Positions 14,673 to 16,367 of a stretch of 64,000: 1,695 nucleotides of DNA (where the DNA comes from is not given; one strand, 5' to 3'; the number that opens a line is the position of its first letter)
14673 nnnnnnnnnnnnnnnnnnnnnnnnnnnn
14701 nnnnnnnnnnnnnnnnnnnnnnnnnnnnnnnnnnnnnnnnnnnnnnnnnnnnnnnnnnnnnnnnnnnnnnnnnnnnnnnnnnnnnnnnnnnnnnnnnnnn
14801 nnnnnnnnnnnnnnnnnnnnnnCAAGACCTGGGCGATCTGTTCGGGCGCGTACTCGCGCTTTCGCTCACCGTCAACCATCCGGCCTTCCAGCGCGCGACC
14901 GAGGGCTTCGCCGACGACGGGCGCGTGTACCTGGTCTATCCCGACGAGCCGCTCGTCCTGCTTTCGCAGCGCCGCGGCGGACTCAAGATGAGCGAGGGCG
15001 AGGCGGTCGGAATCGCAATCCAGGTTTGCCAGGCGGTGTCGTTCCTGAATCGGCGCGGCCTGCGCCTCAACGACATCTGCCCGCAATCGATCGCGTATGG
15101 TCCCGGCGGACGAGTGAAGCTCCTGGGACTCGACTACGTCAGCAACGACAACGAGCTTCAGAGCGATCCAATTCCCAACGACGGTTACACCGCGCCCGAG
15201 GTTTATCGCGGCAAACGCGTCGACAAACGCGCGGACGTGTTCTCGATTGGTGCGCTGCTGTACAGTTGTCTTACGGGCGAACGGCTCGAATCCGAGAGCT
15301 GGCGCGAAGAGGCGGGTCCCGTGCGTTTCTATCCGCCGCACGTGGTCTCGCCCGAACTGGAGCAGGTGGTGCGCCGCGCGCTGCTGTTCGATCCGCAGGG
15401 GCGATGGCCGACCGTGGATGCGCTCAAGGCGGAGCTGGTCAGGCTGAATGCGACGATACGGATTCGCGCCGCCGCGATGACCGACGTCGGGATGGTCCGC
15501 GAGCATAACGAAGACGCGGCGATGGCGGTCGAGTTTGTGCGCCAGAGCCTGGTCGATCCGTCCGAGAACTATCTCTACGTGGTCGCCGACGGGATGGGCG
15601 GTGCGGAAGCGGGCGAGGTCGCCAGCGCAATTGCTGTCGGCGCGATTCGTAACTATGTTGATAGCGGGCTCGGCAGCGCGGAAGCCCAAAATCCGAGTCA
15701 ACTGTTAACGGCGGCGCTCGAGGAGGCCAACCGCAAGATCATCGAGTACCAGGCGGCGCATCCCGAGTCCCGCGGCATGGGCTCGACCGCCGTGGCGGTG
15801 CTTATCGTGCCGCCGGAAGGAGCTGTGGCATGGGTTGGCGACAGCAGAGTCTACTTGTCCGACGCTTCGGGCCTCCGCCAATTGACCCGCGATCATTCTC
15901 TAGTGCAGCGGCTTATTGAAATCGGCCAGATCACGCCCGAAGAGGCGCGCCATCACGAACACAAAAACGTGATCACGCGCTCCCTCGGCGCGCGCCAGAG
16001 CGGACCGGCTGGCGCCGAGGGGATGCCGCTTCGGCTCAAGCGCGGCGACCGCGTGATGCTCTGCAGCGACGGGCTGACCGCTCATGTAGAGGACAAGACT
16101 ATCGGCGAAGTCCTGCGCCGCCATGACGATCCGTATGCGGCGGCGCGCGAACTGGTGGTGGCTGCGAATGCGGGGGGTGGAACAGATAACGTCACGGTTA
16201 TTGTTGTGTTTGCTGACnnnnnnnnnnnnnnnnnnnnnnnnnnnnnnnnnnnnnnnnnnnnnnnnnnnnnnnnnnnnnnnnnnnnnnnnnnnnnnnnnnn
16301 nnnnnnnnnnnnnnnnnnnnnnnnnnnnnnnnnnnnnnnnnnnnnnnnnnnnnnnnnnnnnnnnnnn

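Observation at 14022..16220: Single polypeptide fusing a zinc ribbon, a catalytically dead kinase fold and an apparently active PP2C phosphatase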

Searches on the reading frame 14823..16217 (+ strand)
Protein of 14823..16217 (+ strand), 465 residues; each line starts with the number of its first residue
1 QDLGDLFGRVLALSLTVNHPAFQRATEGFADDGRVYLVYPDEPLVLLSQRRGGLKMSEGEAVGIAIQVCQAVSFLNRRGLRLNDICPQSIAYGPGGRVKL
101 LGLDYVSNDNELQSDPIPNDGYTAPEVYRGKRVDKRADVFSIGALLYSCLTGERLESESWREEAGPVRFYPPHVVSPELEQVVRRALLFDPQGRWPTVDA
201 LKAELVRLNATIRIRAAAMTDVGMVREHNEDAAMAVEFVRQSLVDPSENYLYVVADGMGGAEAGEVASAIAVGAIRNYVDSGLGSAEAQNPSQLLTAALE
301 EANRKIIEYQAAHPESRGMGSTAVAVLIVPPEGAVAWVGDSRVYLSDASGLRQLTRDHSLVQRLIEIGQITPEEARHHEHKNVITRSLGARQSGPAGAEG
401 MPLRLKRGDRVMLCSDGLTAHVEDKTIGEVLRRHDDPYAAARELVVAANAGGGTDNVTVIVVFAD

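Call 28: search_protein_representatives(protein=window:14823-16217:+)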
Query: 465 residues. Proteins with E-value up to 0.001 (for the whole library): 148068; up to 1e-10: 39546; up to 1e-30: 6584. The best 150 are listed.
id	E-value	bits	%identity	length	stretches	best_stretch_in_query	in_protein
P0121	5.0e-216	734.1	70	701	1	2-464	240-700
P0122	3.3e-192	655.6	68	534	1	2-438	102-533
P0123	3.2e-150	517.2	66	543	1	2-342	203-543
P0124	1.3e-138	478.9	68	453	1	11-335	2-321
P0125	8.9e-133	459.7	73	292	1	174-465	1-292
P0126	1.8e-125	435.6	69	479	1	1-283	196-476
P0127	4.2e-115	401.5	48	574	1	17-464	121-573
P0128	3.5e-96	339.1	72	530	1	2-211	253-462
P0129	6.2e-83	295.4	46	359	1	116-464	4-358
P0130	5.5e-82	292.3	40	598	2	272-464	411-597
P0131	1.1e-81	291.3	76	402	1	1-172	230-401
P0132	1.1e-80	288.0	76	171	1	297-465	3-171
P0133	8.2e-78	278.6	52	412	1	2-317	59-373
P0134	1.0e-75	271.7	40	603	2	281-462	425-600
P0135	1.0e-73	265.0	64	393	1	2-185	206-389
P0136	4.6e-67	243.1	40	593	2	292-462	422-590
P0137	4.1e-64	233.4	36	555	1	12-462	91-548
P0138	6.0e-62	226.3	36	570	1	19-462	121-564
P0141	1.1e-60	222.1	34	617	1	15-462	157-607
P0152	8.3e-53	196.1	35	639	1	16-463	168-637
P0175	6.3e-46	173.5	40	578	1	34-462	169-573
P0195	4.3e-45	170.7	33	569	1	9-462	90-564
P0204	1.4e-44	169.1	33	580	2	212-460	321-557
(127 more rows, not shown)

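Call 44: search_protein_families(library=ncbifam, proteins=[P0127, P0130, P0134, P0136, P0137, P0138, P0141, P0152, P0175, P0195], max_evalue=0.00001)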
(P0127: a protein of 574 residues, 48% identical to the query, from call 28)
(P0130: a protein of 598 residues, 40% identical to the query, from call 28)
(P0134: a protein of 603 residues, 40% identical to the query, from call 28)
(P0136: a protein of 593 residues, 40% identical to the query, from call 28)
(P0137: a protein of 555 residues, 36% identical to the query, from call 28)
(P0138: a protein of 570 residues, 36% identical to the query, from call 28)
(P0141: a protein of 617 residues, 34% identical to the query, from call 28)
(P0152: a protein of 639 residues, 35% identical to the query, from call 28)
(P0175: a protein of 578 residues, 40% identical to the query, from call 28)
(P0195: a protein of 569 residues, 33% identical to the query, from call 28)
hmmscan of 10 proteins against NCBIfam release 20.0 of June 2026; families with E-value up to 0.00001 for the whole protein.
P0127 (574 aa): 5 families
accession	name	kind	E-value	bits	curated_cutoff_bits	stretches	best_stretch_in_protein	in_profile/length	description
NF033484.1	Stp1_PP2C_phos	equivalog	1.4e-69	234.1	230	1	322-571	2-231/232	Stp1/IreP family PP2C-type Ser/Thr phosphatase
NF011149.0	PRK14559.1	equivalog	2.7e-39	135.4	374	1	294-571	351-629/642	serine/threonine phosphatase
NF038150.1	lanthi_synth_IV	equivalog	4e-13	48.6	650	1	158-256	295-394/851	class IV lanthionine synthetase LanL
NF033483.0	PknB_PASTA_kin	equivalog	6.2e-10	38.7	450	1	139-319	82-277/563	Stk1 family PASTA domain-containing Ser/Thr kinase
NF047741.1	antiphage_MADS6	equivalog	1.4e-09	37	460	1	170-317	308-467/612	methylation-associated defense system protein kinase MAD6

P0130 (598 aa): 7 families
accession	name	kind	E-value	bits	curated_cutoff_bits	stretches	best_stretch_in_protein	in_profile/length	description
NF033484.1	Stp1_PP2C_phos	equivalog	2.1e-71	240.1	230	1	329-596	2-232/232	Stp1/IreP family PP2C-type Ser/Thr phosphatase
NF011149.0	PRK14559.1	equivalog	1.4e-27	96.8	374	2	428-597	453-631/642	serine/threonine phosphatase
NF033483.0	PknB_PASTA_kin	equivalog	6.6e-18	65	450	1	122-322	63-273/563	Stk1 family PASTA domain-containing Ser/Thr kinase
NF047741.1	antiphage_MADS6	equivalog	4e-17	62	460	1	60-325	188-468/612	methylation-associated defense system protein kinase MAD6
NF038150.1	lanthi_synth_IV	equivalog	4.4e-12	45.1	650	1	126-320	253-459/851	class IV lanthionine synthetase LanL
NF033442.0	BREX_PglW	equivalog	4.8e-06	24.6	990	0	117-315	261-484/1391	BREX system serine/threonine kinase PglW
NF052427.1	StpK7MSMEG_1200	equivalog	6.5e-06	24.9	900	0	147-335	92-283/601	serine/threonine protein kinase StpK7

P0134 (603 aa): 6 families
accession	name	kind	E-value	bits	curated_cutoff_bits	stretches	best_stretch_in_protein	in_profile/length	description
NF033484.1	Stp1_PP2C_phos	equivalog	1.1e-72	244.3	230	1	334-600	2-231/232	Stp1/IreP family PP2C-type Ser/Thr phosphatase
NF011149.0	PRK14559.1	equivalog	2.3e-33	115.9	374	2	433-602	453-631/642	serine/threonine phosphatase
NF033483.0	PknB_PASTA_kin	equivalog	1.8e-14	53.7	450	1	143-267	79-206/563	Stk1 family PASTA domain-containing Ser/Thr kinase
NF047741.1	antiphage_MADS6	equivalog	2.3e-08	33.1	460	1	166-323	298-461/612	methylation-associated defense system protein kinase MAD6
NF038150.1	lanthi_synth_IV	equivalog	6.1e-08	31.5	650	1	132-266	254-393/851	class IV lanthionine synthetase LanL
NF052427.1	StpK7MSMEG_1200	equivalog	4.6e-07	28.7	900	1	169-339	110-282/601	serine/threonine protein kinase StpK7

P0136 (593 aa): 5 families
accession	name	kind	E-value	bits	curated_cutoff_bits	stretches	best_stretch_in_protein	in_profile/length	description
NF033484.1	Stp1_PP2C_phos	equivalog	9.1e-70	234.8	230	1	324-590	2-231/232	Stp1/IreP family PP2C-type Ser/Thr phosphatase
NF011149.0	PRK14559.1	equivalog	1.4e-29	103.3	374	2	419-592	449-631/642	serine/threonine phosphatase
NF038150.1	lanthi_synth_IV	equivalog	1.9e-11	43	650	1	152-263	275-393/851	class IV lanthionine synthetase LanL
NF047741.1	antiphage_MADS6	equivalog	8.9e-09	34.4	460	1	141-312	269-460/612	methylation-associated defense system protein kinase MAD6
NF033483.0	PknB_PASTA_kin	equivalog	9.1e-08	31.6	450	1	161-271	102-211/563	Stk1 family PASTA domain-containing Ser/Thr kinase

P0137 (555 aa): 9 families
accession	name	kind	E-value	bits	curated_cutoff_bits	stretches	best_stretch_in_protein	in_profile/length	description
NF033484.1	Stp1_PP2C_phos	equivalog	2.3e-76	256.3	230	1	304-549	2-232/232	Stp1/IreP family PP2C-type Ser/Thr phosphatase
NF011149.0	PRK14559.1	equivalog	4.8e-34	118.1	374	1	281-549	356-630/642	serine/threonine phosphatase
NF033483.0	PknB_PASTA_kin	equivalog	9.7e-26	90.9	450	1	23-296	4-272/563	Stk1 family PASTA domain-containing Ser/Thr kinase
NF047741.1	antiphage_MADS6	equivalog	2.3e-25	89.2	460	1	135-295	296-463/612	methylation-associated defense system protein kinase MAD6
NF038150.1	lanthi_synth_IV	equivalog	5.4e-24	84.5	650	1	22-402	185-556/851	class IV lanthionine synthetase LanL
NF038151.1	lanthi_synth_III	equivalog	1.2e-14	53.7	575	1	26-239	220-430/833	class III lanthionine synthetase LanKC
NF033442.0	BREX_PglW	equivalog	4.7e-11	41.1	990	1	89-286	260-480/1391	BREX system serine/threonine kinase PglW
NF009651.0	PRK13184.1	equivalog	5.2e-09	34.6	839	1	201-296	196-294/932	serine/threonine-protein kinase PknD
NF052427.1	StpK7MSMEG_1200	equivalog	8.2e-09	34.5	900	1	95-242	63-213/601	serine/threonine protein kinase StpK7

P0138 (570 aa): 8 families
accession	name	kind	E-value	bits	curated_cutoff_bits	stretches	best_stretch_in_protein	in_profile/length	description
NF033484.1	Stp1_PP2C_phos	equivalog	7.4e-70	235.1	230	1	321-565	2-232/232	Stp1/IreP family PP2C-type Ser/Thr phosphatase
NF011149.0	PRK14559.1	equivalog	6.3e-36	124.3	374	1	316-567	373-632/642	serine/threonine phosphatase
NF038150.1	lanthi_synth_IV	equivalog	1.1e-16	60.3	650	1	101-254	231-391/851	class IV lanthionine synthetase LanL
NF033483.0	PknB_PASTA_kin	equivalog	1.9e-14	53.6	450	1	128-255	73-204/563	Stk1 family PASTA domain-containing Ser/Thr kinase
NF047741.1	antiphage_MADS6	equivalog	2.8e-14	52.5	460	1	77-303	212-458/612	methylation-associated defense system protein kinase MAD6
NF038151.1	lanthi_synth_III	equivalog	1.5e-09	36.8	575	1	112-254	273-424/833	class III lanthionine synthetase LanKC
NF052427.1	StpK7MSMEG_1200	equivalog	1.2e-08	33.9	900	1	136-266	81-216/601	serine/threonine protein kinase StpK7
TIGR03724.2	arch_bud32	equivalog_domain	7.6e-06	25.5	125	0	131-200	62-124/193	KEOPS complex kinase/ATPase Bud32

P0141 (617 aa): 7 families
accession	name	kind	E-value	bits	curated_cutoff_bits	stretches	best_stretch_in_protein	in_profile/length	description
NF033484.1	Stp1_PP2C_phos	equivalog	9.4e-72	241.3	230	1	362-607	2-231/232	Stp1/IreP family PP2C-type Ser/Thr phosphatase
NF011149.0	PRK14559.1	equivalog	1.9e-47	162.4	374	2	361-609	377-631/642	serine/threonine phosphatase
NF033483.0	PknB_PASTA_kin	equivalog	6.4e-24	84.9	450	1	154-348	59-272/563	Stk1 family PASTA domain-containing Ser/Thr kinase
NF047741.1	antiphage_MADS6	equivalog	3.9e-19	68.6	460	1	91-346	181-462/612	methylation-associated defense system protein kinase MAD6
NF038150.1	lanthi_synth_IV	equivalog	5.6e-18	64.6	650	1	74-302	160-401/851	class IV lanthionine synthetase LanL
NF052427.1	StpK7MSMEG_1200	equivalog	2.4e-09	36.2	900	1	186-340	97-264/601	serine/threonine protein kinase StpK7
NF038151.1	lanthi_synth_III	equivalog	1.7e-07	30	575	1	151-291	272-423/833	class III lanthionine synthetase LanKC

P0152 (639 aa): 5 families
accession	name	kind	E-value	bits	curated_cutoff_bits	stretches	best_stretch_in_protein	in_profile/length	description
NF033484.1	Stp1_PP2C_phos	equivalog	1.9e-59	201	230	1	387-636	2-231/232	Stp1/IreP family PP2C-type Ser/Thr phosphatase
NF011149.0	PRK14559.1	equivalog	3.2e-34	118.7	374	1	379-638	370-631/642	serine/threonine phosphatase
NF038150.1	lanthi_synth_IV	equivalog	1.9e-10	39.8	650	1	170-306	251-393/851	class IV lanthionine synthetase LanL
NF047741.1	antiphage_MADS6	equivalog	4.7e-10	38.6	460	1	171-357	255-455/612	methylation-associated defense system protein kinase MAD6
NF033483.0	PknB_PASTA_kin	equivalog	9.2e-07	28.3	450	1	164-306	59-205/563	Stk1 family PASTA domain-containing Ser/Thr kinase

P0175 (578 aa): 4 families
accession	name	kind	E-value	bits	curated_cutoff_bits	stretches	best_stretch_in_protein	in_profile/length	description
NF033484.1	Stp1_PP2C_phos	equivalog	8.6e-72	241.4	230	1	328-574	2-232/232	Stp1/IreP family PP2C-type Ser/Thr phosphatase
NF011149.0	PRK14559.1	equivalog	5.2e-38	131.2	374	1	319-575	369-631/642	serine/threonine phosphatase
NF047741.1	antiphage_MADS6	equivalog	2.1e-12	46.4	460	1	143-254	250-361/612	methylation-associated defense system protein kinase MAD6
NF033483.0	PknB_PASTA_kin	equivalog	7.5e-07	28.5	450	1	135-240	53-156/563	Stk1 family PASTA domain-containing Ser/Thr kinase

P0195 (569 aa): 7 families
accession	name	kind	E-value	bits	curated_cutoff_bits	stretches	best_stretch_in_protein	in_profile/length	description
NF033484.1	Stp1_PP2C_phos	equivalog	1.4e-62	211.2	230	1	311-564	1-231/232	Stp1/IreP family PP2C-type Ser/Thr phosphatase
NF011149.0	PRK14559.1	equivalog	1.3e-29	103.4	374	1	310-566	376-631/642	serine/threonine phosphatase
NF038150.1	lanthi_synth_IV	equivalog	3.5e-12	45.5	650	1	106-324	258-475/851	class IV lanthionine synthetase LanL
NF047741.1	antiphage_MADS6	equivalog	7.7e-10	37.9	460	1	146-299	306-469/612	methylation-associated defense system protein kinase MAD6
NF033483.0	PknB_PASTA_kin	equivalog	1e-09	38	450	0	211-295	182-273/563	Stk1 family PASTA domain-containing Ser/Thr kinase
TIGR02865.1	spore_II_E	equivalog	5.9e-08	31.2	490.8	1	492-566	679-763/764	stage II sporulation protein E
TIGR03903.1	TOMM_kin_cyc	equivalog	6.8e-07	27.5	705.75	0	216-289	168-246/1267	TOMM system kinase/cyclase fusion protein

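Call 46: list_cluster_members(proteins=[P0127, P0130, P0136, P0137, P0138, P0141, P0152, P0175, P0195, P0204])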
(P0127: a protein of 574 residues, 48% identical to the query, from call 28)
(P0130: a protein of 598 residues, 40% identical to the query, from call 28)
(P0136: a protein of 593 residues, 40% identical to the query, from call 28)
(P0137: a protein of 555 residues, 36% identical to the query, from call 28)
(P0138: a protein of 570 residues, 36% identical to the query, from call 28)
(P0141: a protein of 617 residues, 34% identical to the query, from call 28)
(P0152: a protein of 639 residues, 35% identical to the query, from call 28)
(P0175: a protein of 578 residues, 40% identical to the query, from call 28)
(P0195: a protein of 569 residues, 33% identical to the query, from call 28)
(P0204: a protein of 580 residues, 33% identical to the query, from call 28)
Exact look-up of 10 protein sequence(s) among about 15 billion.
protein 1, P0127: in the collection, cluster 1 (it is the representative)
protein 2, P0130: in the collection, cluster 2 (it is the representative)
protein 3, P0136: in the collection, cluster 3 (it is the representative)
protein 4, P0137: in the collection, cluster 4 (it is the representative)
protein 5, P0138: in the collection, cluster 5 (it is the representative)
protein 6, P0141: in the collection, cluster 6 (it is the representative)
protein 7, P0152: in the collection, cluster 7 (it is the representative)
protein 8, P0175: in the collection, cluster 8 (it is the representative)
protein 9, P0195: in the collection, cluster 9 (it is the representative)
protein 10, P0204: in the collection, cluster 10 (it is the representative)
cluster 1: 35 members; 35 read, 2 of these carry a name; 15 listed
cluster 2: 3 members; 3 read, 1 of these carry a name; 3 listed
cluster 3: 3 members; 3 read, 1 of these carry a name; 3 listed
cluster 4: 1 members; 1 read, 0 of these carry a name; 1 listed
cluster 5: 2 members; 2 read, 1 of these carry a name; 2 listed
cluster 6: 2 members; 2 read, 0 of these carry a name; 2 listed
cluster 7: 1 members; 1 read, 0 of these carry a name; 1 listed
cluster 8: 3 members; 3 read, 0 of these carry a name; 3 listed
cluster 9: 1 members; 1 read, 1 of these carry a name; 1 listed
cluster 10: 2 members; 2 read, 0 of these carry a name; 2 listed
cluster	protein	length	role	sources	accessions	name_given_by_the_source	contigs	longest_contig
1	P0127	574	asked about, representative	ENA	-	-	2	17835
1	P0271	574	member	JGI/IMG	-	serine/threonine protein phosphatase PrpC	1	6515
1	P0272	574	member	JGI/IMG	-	serine/threonine protein phosphatase PrpC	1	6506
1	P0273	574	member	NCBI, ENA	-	-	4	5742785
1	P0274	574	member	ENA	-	-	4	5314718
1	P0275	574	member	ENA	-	-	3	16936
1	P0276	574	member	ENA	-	-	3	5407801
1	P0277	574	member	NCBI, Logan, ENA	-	-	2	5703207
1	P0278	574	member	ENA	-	-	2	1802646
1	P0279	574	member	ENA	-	-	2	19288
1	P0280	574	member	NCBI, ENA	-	-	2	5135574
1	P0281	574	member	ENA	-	-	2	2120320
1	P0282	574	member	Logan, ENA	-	-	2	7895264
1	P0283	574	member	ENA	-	-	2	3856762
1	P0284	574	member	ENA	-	-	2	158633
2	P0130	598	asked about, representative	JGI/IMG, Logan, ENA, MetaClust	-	\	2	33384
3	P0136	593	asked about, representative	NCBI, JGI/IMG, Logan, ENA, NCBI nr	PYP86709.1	MAG: Stp1/IreP family PP2C-type Ser/Thr phosphatase [Blastocatellia bacterium AA13]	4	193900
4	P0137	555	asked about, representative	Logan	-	-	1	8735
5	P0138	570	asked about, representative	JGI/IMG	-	protein phosphatase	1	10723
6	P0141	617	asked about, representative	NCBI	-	-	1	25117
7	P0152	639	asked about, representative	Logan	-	-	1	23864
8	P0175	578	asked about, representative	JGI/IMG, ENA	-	-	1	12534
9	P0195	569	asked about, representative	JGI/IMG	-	protein phosphatase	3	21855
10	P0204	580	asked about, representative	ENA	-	-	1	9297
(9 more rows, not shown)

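Call 47: find_related_loci(query=P0127, collection=genome_contigs, flank=8000)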
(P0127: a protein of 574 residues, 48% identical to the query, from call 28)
Query P0127 (574 aa) in genome_contigs; peptide patterns used: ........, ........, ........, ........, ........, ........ (x = any residue, [..] = any of these).
82 stretches matched a pattern; 16 encode a relative of the query (tblastn E <= 1e-3); 16 distinct loci.
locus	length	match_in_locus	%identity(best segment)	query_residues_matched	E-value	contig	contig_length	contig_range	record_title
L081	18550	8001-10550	98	1-574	0e+0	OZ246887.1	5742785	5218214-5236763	MAG: Candidatus Binatia bacterium isolate b8ec8574-1247-4dd4-b016-8701380be1a0 genome assembly, chromosome: 1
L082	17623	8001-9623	58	17-574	0e+0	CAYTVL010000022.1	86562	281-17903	MAG TPA_asm: uncultured Enterobacteriaceae bacterium isolate binchicken_co185_232 genome assembly, contig: NODE_363_leng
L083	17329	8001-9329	46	123-572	3e-125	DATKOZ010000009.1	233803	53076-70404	MAG TPA_asm: Candidatus Binataceae bacterium isolate SMAG_U14778 k141_3123514, whole genome shotgun sequence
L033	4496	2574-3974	44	100-572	2e-122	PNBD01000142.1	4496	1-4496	MAG: Deltaproteobacteria bacterium isolate palsa_1115 73.20111000_P3M.98_contig_134767, whole genome shotgun sequence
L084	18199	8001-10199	44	123-572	5e-117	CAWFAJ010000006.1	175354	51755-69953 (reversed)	MAG: uncultured delta proteobacterium isolate MFD00991.bin.1.136 genome assembly, contig: contig_39739, whole genome sho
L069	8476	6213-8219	44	18-572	3e-113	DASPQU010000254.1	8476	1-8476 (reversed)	MAG TPA_asm: Candidatus Binataceae bacterium isolate SMAG_U12207 k141_2367808, whole genome shotgun sequence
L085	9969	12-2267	43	105-572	6e-111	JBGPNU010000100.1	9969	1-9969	MAG: Candidatus Binatus sp. isolate OBJ_0618_7090110_207 k141_9251742_length_9969_cov_17.0612, whole genome shotgun sequ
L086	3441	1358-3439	41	8-556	2e-101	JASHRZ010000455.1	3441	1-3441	MAG: Alphaproteobacteria bacterium isolate JOPF114 JOPF_NEAR_contig_896914, whole genome shotgun sequence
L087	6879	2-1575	65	140-574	2e-95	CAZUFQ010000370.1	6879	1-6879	MAG TPA_asm: uncultured Enterobacteriaceae bacterium isolate binchicken_co185_61 genome assembly, contig: NODE_21705_len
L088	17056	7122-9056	43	18-572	8e-103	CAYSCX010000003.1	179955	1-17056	MAG TPA_asm: uncultured Candidatus Binatia bacterium isolate SRP119689_co1_338 genome assembly, contig: NODE_45_length_1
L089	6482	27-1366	71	33-574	4e-74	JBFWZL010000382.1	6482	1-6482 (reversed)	MAG: Candidatus Binatia bacterium isolate CA_2019_TPBS_187 NODE_43249_length_6482_cov_4.106216_TPBS, whole genome shotgu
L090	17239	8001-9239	43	156-572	1e-63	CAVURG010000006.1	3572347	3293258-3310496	MAG: uncultured delta proteobacterium isolate MFD01299.bin.2.36 genome assembly, contig: contig_3968, whole genome shotg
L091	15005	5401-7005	36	18-574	2e-37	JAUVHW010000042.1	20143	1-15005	MAG: Ardenticatenales bacterium isolate CSMAG_412 CSMAG_412_k141_1982525_length_20143_cov_13.0000, whole genome shotgun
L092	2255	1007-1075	74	17-39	4e-7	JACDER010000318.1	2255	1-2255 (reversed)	MAG: Actinomycetota bacterium isolate MGR_bin365 SD2903_NODE_23975_length_2255_cov_1.006109, whole genome shotgun sequen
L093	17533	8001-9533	33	140-571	5e-37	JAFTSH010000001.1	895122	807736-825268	MAG: Clostridia bacterium isolate RGIG4104 Roe_deer_Cecum.Co__c253924, whole genome shotgun sequence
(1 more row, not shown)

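Call 56: search_dna_similar(query=window:14823-16217:+, collection=plasmids, mode=protein, max_rows=30, max_evalue=1e-10)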
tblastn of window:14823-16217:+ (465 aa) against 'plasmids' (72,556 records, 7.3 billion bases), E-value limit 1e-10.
Records with a match: 207; places in all: 215; records where one place covers at least 80% of the query: 12.
Best place of each record, by identity: <60% 207.
By first word of the organism name: Rhizobium 29; Leisingera 24; Streptomyces 15; Bacillus 12; Azospirillum 9; Paracoccus 8; Halomicrobium 6; Mesorhizobium 5; Sinorhizobium 5; Deinococcus 4; and 60 more.
By predicted mobility (MOB-suite, as given by PLSDB): non-mobilizable 163; conjugative 23; mobilizable 21.
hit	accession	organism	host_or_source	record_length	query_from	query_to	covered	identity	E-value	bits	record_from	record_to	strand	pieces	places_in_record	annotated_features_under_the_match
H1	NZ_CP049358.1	Deinococcus wulumuqiensis R12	cell culture,soil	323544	56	462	88%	32.7%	7e-33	139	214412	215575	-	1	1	protein phosphatase 2C domain-containing protein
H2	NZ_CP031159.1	Deinococcus wulumuqiensis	cell culture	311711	56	462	88%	32.5%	3e-32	138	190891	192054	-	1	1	protein phosphatase 2C domain-containing protein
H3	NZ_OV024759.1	Deinococcus radiodurans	-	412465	75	462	83%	33.9%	2e-29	129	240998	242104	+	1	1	PP2C family serine/threonine-protein phosphatase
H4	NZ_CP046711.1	Nostoc sp. ATCC 53789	-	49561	35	462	92%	28.4%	1e-27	124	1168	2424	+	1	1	protein phosphatase 2C domain-containing protein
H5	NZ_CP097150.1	Deinococcus sp. QL22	-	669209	75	462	83%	31.0%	5e-24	113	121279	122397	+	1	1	protein phosphatase 2C domain-containing protein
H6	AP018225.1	Nostoc linckia NIES-25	-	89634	60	462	87%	28.3%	2e-31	135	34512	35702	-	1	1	protein-serine/threonine phosphatase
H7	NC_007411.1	Trichormus variabilis ATCC 29413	-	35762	60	462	87%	28.0%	7e-26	119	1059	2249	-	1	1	protein phosphatase 2C domain-containing protein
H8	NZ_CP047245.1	Trichormus variabilis 0441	cell culture,thermal spring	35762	60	462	87%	28.0%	7e-26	119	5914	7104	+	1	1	protein phosphatase 2C domain-containing protein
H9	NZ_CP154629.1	Acetoanaerobium noterae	cell culture,Sludge of a digestion ...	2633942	156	463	66%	35.8%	1e-37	154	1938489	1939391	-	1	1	none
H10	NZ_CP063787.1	Tolypothrix sp. PCC 7712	Soil sample,soil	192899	60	460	86%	27.5%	2e-25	117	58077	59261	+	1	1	protein phosphatase 2C domain-containing protein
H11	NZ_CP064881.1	Tolypothrix sp. PCC 7601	Fresh water sample,Fresh water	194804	60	460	86%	27.5%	2e-25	117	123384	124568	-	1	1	protein phosphatase 2C domain-containing protein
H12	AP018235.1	Microchaete diplosiphon NIES-3275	-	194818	60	460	86%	27.5%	2e-25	117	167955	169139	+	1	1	protein-serine/threonine phosphatase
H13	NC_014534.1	Gloeothece verrucosa PCC 7822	fresh water in rice field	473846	39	462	91%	25.3%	3e-25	117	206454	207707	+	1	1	protein phosphatase 2C domain-containing protein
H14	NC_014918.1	Mesorhizobium ciceri biovar biserrulae WSM1271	-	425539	182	462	60%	37.1%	7e-26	119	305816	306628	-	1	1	protein phosphatase 2C domain-containing protein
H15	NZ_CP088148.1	Mesorhizobium ciceri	Cicer arietinum L.,cell culture,radical ...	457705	182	462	60%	37.1%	7e-26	119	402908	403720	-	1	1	protein phosphatase 2C domain-containing protein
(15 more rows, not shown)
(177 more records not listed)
